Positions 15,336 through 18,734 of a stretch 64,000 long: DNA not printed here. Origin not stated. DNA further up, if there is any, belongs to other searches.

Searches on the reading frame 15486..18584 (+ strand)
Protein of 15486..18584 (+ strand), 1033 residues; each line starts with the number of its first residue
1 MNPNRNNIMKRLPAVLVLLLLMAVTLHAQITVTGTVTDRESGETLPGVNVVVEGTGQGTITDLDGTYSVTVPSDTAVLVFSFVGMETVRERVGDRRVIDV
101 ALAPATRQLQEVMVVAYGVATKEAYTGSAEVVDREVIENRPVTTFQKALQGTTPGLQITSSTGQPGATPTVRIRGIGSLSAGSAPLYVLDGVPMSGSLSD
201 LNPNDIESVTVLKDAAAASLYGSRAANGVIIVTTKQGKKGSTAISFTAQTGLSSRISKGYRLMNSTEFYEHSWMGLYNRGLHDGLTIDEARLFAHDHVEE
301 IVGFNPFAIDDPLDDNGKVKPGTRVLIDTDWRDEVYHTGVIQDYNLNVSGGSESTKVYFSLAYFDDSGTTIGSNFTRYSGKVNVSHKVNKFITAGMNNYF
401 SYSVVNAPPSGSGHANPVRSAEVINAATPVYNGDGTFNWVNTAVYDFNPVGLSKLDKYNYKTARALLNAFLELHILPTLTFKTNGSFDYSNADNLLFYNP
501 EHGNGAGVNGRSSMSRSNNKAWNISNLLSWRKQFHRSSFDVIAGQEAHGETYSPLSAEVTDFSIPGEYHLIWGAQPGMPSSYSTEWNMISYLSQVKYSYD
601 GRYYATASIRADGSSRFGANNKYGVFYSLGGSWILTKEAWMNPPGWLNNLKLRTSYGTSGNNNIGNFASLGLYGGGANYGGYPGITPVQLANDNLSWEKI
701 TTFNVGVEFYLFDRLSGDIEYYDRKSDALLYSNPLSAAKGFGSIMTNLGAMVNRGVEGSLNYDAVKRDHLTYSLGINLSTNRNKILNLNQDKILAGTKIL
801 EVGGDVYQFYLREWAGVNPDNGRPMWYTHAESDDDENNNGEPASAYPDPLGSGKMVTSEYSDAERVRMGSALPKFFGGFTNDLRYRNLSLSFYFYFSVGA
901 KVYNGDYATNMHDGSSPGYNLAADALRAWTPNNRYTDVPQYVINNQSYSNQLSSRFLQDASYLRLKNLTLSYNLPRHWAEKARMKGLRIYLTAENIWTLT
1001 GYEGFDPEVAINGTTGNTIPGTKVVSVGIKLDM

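Call 76: search_protein_families(library=pfam, proteins=[window:15486-18584:+], max_evalue=0.00001)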
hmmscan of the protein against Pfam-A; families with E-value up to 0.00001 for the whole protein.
window:15486-18584:+ (1033 aa): 3 families
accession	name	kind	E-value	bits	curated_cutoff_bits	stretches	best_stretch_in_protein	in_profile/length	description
PF07715.20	Plug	-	7.2e-24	84.8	23.9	1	123-229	3-107/107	TonB-dependent Receptor Plug Domain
PF13715.12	CarbopepD_reg_2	-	4.9e-19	68.6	32.2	1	32-114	1-88/88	CarboxypepD_reg-like domain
PF00593.30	TonB_dep_Rec_b-barrel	-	2.8e-12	47.7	27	1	431-996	24-436/436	TonB dependent receptor-like, beta-barrel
